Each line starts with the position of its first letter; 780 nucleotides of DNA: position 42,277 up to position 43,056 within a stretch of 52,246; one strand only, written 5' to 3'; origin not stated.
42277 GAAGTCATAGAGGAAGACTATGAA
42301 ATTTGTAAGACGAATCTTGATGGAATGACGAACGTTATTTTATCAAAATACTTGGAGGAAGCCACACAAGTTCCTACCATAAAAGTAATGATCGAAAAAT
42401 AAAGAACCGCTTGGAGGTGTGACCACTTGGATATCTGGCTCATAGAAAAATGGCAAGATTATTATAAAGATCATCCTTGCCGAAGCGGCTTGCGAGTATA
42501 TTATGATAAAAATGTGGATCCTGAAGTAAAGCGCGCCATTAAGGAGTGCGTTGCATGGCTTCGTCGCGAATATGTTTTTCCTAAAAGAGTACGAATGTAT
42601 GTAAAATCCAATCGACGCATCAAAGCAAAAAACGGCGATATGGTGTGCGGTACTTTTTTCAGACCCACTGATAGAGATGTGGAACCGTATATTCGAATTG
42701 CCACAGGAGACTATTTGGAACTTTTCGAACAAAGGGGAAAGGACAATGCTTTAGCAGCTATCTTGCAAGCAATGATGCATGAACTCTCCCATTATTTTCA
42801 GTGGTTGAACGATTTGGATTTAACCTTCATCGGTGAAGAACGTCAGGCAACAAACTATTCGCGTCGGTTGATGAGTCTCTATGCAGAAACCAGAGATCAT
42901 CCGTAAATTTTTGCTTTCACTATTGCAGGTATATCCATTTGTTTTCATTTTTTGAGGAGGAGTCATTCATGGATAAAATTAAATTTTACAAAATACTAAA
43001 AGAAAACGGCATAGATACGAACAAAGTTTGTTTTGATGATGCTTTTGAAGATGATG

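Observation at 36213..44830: AT-rich 8.6-kb island made of four hairpin-bounded, promoter-headed cassettes encoding 15 small orphan proteins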

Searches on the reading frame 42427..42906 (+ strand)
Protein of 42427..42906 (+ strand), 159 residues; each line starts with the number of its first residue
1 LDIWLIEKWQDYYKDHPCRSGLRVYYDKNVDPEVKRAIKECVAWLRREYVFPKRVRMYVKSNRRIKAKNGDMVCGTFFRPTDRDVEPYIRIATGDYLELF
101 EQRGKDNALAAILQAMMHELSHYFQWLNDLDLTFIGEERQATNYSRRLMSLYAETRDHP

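Call 10: search_protein_families(library=pfam, max_evalue=0.1, proteins=[window:42427-42906:+])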
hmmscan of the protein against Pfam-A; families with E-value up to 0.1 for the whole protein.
window:42427-42906:+ (159 aa): 2 families
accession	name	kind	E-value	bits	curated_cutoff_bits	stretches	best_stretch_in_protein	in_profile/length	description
PF20344.3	DUF6639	-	0.00016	21.8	27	1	7-134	24-148/231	Family of unknown function (DUF6639)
PF14498.12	Glyco_hyd_65N_2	-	0.036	14.5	27.7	1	104-148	68-111/234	Glycosyl hydrolase family 65, N-terminal domain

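Call 32: search_protein_families(library=padloc, max_evalue=0.1, proteins=[window:42427-42906:+])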
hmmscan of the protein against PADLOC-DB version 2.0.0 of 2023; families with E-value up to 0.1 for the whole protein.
window:42427-42906:+ (159 aa): 0 families

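Call 35: search_protein_families(library=ncbifam, max_evalue=0.1, proteins=[window:42427-42906:+])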
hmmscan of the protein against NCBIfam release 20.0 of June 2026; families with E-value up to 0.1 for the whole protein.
window:42427-42906:+ (159 aa): 1 family
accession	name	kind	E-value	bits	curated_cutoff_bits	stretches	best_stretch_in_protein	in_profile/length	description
NF041499.3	MobP3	subfamily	0.085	12.4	150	0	29-67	252-290/315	MobP3 family relaxase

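Call 40: search_protein_families(library=phrogs, max_evalue=0.01, proteins=[window:42427-42906:+])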
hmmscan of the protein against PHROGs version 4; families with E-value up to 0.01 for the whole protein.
window:42427-42906:+ (159 aa): 0 families

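Call 50: find_homologous_proteins(query=window:42427-42903:+, max_evalue=0.001)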
Query window:42427-42903:+ (159 aa): 509 proteins with E <= 0.001 among 518 candidates; the best 120 are listed.
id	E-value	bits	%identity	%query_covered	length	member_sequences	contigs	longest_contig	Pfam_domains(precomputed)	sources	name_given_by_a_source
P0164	4.2e-106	370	100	100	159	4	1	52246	-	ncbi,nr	ncbi:MAG: hypothetical protein IJW92_05960 [Clostridia bacterium]|nr:hypothetical protein [Clostridi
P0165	1.7e-82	293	79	100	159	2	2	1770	-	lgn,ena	-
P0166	1.7e-81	290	75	100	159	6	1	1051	-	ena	-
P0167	4.5e-81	289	76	100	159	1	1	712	-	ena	-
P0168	1.2e-80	287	80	100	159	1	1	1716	-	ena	-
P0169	4.7e-80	285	75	100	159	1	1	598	-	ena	-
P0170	4.9e-79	282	76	100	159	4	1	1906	-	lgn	-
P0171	8.3e-78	278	75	100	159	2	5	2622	-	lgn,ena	-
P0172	9.6e-78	278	74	100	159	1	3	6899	-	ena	-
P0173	1.1e-77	278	74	100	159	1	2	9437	-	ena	-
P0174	1.4e-77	277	74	100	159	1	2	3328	-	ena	-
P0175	7.4e-77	275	72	100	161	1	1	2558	-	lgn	-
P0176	1.1e-76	274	72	100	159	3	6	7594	-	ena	-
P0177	1.2e-76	274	72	100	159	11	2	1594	-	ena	-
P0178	3.0e-76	273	73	100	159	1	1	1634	-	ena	-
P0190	5.0e-72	259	70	100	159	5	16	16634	-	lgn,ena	-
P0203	2.1e-67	244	65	100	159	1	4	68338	-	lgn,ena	-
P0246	3.7e-57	211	60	100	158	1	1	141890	-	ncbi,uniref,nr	ncbi:hypothetical protein [Bacillus sp. AFS055030]|uniref:hypothetical protein n=1 Tax=Bacillus sp. 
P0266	3.4e-54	201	57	99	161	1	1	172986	-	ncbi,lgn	-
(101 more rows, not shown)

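Call 51: find_encoding_contigs(protein=P0190, flank=8000, max_places=8)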
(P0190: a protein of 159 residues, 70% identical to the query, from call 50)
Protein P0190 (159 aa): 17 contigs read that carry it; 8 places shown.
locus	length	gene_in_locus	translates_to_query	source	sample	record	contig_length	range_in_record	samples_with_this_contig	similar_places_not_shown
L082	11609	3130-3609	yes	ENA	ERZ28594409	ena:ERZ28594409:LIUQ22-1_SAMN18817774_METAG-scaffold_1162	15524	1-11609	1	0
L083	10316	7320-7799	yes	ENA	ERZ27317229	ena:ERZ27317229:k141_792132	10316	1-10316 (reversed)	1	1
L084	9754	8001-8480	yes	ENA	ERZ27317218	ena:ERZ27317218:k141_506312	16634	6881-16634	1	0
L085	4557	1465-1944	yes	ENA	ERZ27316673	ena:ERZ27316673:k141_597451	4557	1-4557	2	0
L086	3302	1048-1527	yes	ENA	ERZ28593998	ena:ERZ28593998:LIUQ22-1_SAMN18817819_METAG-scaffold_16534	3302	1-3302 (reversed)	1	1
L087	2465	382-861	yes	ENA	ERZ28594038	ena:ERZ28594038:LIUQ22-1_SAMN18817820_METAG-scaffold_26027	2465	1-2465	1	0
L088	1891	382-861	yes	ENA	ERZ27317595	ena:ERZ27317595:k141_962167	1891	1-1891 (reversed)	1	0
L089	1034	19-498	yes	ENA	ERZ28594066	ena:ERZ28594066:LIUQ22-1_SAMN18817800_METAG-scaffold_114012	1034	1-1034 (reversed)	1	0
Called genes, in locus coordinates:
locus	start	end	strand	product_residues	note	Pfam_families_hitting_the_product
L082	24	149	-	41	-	-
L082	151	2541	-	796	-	PF00122:E1-E2_ATPase, PF00702:Hydrolase, PF08282:Hydrolase_3 (faint)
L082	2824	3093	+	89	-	-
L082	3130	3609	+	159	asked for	-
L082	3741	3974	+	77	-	-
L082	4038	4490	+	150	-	-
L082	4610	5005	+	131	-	-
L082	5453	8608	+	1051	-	PF00133:tRNA-synt_1, PF01406:tRNA-synt_1e (faint), PF09334:tRNA-synt_1g, PF08264:Anticodon_1, PF19302:DUF5915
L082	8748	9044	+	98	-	PF02583:Trns_repr_metal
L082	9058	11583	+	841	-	PF00403:HMA, PF00122:E1-E2_ATPase, PF00702:Hydrolase, PF00403:HMA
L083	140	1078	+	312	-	PF00561:Abhydrolase_1, PF12146:Hydrolase_4, PF12697:Abhydrolase_6, PF00326:Peptidase_S9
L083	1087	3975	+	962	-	PF00675:Peptidase_M16 (weak), PF05193:Peptidase_M16_C, PF08367:M16C_assoc, PF22516:PreP_C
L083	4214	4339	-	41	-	-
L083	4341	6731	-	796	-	PF00122:E1-E2_ATPase, PF00702:Hydrolase, PF08282:Hydrolase_3 (faint)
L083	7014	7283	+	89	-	-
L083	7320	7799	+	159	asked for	-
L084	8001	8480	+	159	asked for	-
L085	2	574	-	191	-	?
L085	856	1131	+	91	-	-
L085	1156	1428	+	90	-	-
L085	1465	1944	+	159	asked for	-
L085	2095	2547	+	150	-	-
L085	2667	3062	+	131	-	-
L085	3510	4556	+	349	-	?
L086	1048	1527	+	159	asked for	-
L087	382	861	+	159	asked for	-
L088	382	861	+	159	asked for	-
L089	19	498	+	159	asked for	-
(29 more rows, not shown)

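Call 52: find_encoding_contigs(protein=P0203, flank=10000, max_places=4)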
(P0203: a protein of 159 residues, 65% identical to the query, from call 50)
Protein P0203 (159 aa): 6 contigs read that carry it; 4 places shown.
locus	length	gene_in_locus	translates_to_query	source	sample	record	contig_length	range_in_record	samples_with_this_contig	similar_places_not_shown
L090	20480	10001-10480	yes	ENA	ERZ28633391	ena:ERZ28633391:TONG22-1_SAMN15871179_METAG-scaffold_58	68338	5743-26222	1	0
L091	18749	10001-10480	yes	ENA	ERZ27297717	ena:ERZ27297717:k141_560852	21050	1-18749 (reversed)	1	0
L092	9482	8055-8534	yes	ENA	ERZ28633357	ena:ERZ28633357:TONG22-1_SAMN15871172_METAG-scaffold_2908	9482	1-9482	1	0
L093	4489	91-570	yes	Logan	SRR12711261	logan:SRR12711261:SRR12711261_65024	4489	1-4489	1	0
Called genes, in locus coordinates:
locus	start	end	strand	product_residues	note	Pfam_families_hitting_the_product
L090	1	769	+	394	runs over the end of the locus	-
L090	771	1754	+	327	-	PF03547:Mem_trans, PF01758:SBF (weak)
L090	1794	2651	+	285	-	PF01261:AP_endonuc_2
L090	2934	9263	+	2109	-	PF25023:TEN_YD-shell, PF05593:RHS_repeat (weak)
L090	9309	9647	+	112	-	-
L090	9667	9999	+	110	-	-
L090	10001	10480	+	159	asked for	-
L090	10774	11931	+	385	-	-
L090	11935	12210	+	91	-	-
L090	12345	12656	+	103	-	-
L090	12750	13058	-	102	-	PF01494:FAD_binding_3 (weak), PF00890:FAD_binding_2 (weak), PF01266:DAO, PF13450:NAD_binding_8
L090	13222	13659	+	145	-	PF04397:LytTR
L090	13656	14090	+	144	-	PF11457:DUF3021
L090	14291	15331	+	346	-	PF01370:Epimerase (faint)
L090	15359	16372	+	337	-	PF01408:GFO_IDH_MocA (weak), PF22725:GFO_IDH_MocA_C3, PF02894:GFO_IDH_MocA_C (weak)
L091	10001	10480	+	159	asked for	-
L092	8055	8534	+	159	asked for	-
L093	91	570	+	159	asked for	-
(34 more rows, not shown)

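Call 53: find_encoding_contigs(protein=P0246, flank=10000, max_places=3)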
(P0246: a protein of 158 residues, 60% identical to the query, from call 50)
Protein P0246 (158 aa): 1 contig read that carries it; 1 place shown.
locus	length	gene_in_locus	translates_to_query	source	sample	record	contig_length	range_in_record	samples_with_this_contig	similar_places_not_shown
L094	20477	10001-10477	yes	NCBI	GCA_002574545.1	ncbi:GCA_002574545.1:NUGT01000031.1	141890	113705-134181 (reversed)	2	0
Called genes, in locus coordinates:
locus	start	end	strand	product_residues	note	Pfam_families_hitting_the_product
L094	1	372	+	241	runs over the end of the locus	-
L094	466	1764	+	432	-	PF00275:EPSP_synthase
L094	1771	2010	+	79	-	PF01471:PG_binding_1 (weak)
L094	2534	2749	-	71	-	-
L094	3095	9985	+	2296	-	PF20148:DUF6531, PF25023:TEN_YD-shell, PF05593:RHS_repeat (weak), PF25023:TEN_YD-shell, PF05593:RHS_repeat (weak)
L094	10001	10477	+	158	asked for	-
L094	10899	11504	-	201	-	PF00239:Resolvase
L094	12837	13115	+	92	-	-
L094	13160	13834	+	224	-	-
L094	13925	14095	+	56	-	-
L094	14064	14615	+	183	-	-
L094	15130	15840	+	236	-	PF04402:SIMPL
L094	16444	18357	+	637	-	PF00005:ABC_tran, PF02463:SMC_N (faint), PF13555:AAA_29 (faint), PF13304:AAA_21 (faint), PF12848:ABC_tran_Xtn, PF00005:ABC_tran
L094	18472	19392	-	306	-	PF27765:UCP032817-like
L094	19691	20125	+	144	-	PF06983:3-dmu-9_3-mt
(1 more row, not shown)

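Call 59: find_encoding_contigs(protein=P0173, flank=10000, max_places=4)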
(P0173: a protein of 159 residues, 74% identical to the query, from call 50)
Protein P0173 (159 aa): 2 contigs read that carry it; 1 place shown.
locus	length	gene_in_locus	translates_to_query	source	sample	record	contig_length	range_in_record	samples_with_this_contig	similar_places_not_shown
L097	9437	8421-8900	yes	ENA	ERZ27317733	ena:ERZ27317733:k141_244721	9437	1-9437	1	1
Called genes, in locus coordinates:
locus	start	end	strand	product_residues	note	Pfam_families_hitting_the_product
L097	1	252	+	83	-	?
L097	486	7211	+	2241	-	PF05593:RHS_repeat (faint), PF25023:TEN_YD-shell (weak)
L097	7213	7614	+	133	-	PF16804:DUF5071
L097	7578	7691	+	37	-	-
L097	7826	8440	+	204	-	-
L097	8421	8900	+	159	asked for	-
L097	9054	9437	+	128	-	?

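Call 60: find_encoding_contigs(protein=P0176, flank=10000, max_places=6)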
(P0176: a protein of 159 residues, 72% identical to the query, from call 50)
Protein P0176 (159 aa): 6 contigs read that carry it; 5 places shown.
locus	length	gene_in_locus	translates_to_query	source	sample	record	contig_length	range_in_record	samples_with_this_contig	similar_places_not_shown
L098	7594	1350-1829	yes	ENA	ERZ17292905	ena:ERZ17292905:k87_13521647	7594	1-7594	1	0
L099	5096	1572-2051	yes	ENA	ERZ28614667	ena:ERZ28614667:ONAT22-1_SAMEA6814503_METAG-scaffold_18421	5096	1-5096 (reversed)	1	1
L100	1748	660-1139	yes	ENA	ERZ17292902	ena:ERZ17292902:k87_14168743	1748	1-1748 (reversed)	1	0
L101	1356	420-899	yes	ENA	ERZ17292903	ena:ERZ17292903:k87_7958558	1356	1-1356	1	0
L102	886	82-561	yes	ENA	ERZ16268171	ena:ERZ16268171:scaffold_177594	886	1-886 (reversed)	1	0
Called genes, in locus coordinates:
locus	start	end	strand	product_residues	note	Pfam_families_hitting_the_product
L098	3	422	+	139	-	?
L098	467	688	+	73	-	-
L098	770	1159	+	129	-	-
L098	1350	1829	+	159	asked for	-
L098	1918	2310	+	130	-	-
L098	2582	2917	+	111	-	PF09951:Imm33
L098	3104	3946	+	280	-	PF09234:DUF1963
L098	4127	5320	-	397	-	PF22025:ThiI_fer, PF02926:THUMP, PF02568:ThiI, PF06508:QueC (faint)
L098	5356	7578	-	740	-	PF14498:Glyco_hyd_65N_2, PF22124:Glyco_hydro_95_cat, PF21307:Glyco_hydro_95_C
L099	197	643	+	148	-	-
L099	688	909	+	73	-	-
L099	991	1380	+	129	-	-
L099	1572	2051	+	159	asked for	-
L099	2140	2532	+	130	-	-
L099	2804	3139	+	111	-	PF09951:Imm33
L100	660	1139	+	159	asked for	-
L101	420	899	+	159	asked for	-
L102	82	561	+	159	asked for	-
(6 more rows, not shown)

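Call 62: search_protein_families(library=pfam, max_evalue=0.05, proteins=[L098:1918-2310:+, L082:3741-3974:+, L082:4038-4490:+, L082:4610-5005:+, L082:2824-3093:+, L085:856-1131:+])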
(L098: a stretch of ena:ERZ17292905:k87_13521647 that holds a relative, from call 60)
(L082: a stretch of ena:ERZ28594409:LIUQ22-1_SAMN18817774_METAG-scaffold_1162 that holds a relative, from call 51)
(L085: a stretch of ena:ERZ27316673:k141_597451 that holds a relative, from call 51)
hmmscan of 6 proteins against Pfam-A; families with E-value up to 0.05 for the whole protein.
L098:1918-2310:+ (130 aa): 1 family
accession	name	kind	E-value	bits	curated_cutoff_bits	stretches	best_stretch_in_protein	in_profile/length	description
PF24612.2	Ig_TgrO1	-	0.029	15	27.9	0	52-86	32-67/81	TgrO1-like, immunoglobulin-like domain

L082:3741-3974:+ (77 aa): 0 families

L082:4038-4490:+ (150 aa): 0 families

L082:4610-5005:+ (131 aa): 1 family
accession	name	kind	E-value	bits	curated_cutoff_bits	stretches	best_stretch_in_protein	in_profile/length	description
PF20743.2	DUF5580_C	-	0.011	16.3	24.1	0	22-55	39-73/75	Family of unknown function (DUF5580) C-terminal domain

L082:2824-3093:+ (89 aa): 0 families

L085:856-1131:+ (91 aa): 0 families

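Call 83: search_solved_structures(query=A4, max_evalue=1, show_alignments=2)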
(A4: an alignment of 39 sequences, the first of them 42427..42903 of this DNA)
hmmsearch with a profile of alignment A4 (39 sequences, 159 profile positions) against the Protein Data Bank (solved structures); distinct sequences matched with E-value up to 1: 2.
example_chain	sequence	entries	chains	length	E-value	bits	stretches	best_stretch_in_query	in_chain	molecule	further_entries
5cwf_A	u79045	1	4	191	0.29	14.1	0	25-50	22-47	Designed helical repeat protein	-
2osd_A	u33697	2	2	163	0.57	13.1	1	86-139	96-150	Hypothetical protein MJ1460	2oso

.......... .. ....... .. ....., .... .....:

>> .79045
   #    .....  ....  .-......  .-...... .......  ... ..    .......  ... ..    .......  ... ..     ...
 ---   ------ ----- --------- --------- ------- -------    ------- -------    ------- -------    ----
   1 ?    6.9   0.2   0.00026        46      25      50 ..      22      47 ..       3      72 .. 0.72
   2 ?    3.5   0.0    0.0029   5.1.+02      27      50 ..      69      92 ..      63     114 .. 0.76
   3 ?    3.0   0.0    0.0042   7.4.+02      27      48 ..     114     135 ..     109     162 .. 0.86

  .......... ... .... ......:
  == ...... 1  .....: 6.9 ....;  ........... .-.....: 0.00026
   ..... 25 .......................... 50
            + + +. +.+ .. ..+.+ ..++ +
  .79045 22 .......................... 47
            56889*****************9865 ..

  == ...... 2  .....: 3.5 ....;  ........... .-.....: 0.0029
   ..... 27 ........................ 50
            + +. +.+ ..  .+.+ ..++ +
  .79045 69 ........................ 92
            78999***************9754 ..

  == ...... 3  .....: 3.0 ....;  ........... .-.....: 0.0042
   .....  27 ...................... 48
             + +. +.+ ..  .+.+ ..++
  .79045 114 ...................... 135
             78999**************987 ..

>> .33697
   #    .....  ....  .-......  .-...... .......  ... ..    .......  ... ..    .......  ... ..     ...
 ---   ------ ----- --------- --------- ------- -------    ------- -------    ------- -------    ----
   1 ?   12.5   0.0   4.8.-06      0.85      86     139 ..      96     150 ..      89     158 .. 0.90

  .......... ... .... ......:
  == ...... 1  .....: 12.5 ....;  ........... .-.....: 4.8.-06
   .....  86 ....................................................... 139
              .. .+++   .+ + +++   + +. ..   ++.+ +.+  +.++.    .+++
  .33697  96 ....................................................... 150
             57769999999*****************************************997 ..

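Call 91: predict_structure(alignment_id=A4)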
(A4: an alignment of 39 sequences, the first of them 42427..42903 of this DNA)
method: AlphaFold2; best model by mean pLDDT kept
length: 159 residues; sequences in the alignment: 39
mean_pLDDT: 93.9   pTM: 0.89
mean pLDDT of the five models: 93.9, 93.6, 93.0, 92.7, 92.6
residues with pLDDT >= 90: 140; 70-90: 16; 50-70: 3; < 50: 0
segments of 3 or more residues with pLDDT < 50: none
pLDDT, mean of each block of 10 residues (from residue 1): 89 88 97 97 97 97 92 94 94 96 95 97 95 94 95 83
secondary structure, 60 per line:
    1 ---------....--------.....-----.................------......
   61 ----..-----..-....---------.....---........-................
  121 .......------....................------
elements in order: H10-13 E22-26 H32-48 E55-60 E75-78 E88-92 H96-103 H105-127 H134-153

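Call 93: fold_search(model_id=the predicted structure, library=pdb)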
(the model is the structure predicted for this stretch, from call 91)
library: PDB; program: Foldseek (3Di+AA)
matches with E <= 10: 247; with E <= 0.001: 0
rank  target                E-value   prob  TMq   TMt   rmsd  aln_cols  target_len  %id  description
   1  1tvi_MODEL_1_A        1.3e-02  0.97  0.45  0.46   6.8       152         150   14  Solution structure of TM1509 from Thermotoga maritima: VT1, a NESGC target protein (released 2005-01-04)
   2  1xm5_C                2.3e-02  0.90  0.42  0.45   6.1       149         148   11  Crystal structure of metal-dependent hydrolase ybeY from E. coli, Pfam UPF0054 (released 2004-10-12)
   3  1xm5_A                4.1e-02  0.85  0.45  0.46   5.9       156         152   11  Crystal structure of metal-dependent hydrolase ybeY from E. coli, Pfam UPF0054 (released 2004-10-12)
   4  5tvw_B                6.3e-02  0.30  0.27  0.11  10.3       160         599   14  Crystal structure of mitochondrial Hsp90 (TRAP1) with ATP in absence of Mg, hemi-hydrolyzed (released 2018-03-14)
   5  2x7m                  1.4e-01  0.82  0.47  0.42   8.8       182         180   10  Crystal structure of Archaemetzincin (amzA) from Methanopyrus kandleri at 1.5 A resolution (released 2010-06-09)
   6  1j7n_A                2.0e-01  0.16  0.29  0.10  12.0       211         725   10  Anthrax Toxin Lethal factor (released 2001-11-07)
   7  3fjo                  2.9e-01  0.05  0.18  0.07  14.2       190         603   12  Structure of chimeric YH CPR (released 2009-06-16)
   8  3zvs_B                3.7e-01  0.75  0.43  0.43   8.3       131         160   11  Crystal structure of Archaemetzincin (AmzA) from Archaeoglobus fulgidus at 1.4 A resolution complexed with malonate (released 2012-08-08)
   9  1jmv_D                3.9e-01  0.08  0.22  0.26  11.8       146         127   10  Structure of Haemophylus influenzae Universal Stress Protein At 1.85A Resolution (released 2001-12-12)
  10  6r0j_MODEL_1_A        3.9e-01  0.08  0.22  0.20  13.1       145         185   14  The N-terminal domain of rhomboid protease YqgP (released 2020-01-08)
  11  9b0x_G                4.8e-01  0.05  0.18  0.13  19.7       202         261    8  Artemia franciscana ATP synthase state 2 (composite structure), pH 7.0 (released 2025-03-26)
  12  6d14_B                5.1e-01  0.12  0.26  0.10   8.8       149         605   13  Zebrafish TRAP1 bound to AMPPNP and calcium in the asymmetric closed state (released 2018-04-25)
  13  2pzb_B                5.4e-01  0.07  0.19  0.13  16.8       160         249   10  NAD+ Synthetase from Bacillus anthracis (released 2007-07-31)
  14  2e6h_D                5.7e-01  0.05  0.17  0.12  15.8       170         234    9  Crystal structure of E37A mutant of the stationary phase survival protein SurE from Thermus thermophilus HB8 cocrystal (released 2007-08-28)
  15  9a6t_B                6.5e-01  0.07  0.20  0.08  10.6       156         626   10  Integrative model of DNAK-HTPG by crosslinking MS and deep learning (released 2024-09-18)
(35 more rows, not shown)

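Call 98: find_related_loci(query=A4, collection=viral_contigs, flank=8000)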
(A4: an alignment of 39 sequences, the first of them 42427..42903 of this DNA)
Query A4 (159 aa) in viral_contigs; peptide patterns used: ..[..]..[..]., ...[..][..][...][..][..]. (x = any residue, [..] = any of these).
52 stretches matched a pattern, but none encodes a relative of the query by tblastn (E <= 1e-3).

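Call 117: find_encoding_contigs(protein=P0266, flank=10000, max_places=3)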
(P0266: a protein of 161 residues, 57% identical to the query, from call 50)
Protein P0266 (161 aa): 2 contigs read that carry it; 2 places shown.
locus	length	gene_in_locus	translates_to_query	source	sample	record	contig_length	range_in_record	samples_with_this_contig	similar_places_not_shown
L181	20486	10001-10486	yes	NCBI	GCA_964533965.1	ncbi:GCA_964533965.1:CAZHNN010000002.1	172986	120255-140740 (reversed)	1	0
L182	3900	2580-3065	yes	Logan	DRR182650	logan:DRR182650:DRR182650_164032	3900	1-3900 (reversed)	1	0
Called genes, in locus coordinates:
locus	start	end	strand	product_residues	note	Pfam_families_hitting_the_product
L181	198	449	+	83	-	PF04994:TfoX_C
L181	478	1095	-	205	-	PF01966:HD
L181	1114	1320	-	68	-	-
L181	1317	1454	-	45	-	-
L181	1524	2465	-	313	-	PF01208:URO-D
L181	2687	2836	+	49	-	PF00471:Ribosomal_L33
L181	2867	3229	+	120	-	PF00584:SecE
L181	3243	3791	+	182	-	PF02357:NusG, PF00467:KOW (weak)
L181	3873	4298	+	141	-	PF03946:Ribosomal_L11_N, PF00298:Ribosomal_L11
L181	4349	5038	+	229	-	PF00687:Ribosomal_L1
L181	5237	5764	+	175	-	PF00466:Ribosomal_L10, PF27436:RL10_C (weak)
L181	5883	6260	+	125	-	PF16320:Ribosomal_L12_N, PF00542:Ribosomal_L12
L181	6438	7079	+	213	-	-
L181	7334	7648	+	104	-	PF12675:DUF3795 (weak)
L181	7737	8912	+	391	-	PF02746:MR_MLE_N, PF13378:MR_MLE_C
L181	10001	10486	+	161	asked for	-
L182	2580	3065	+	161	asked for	-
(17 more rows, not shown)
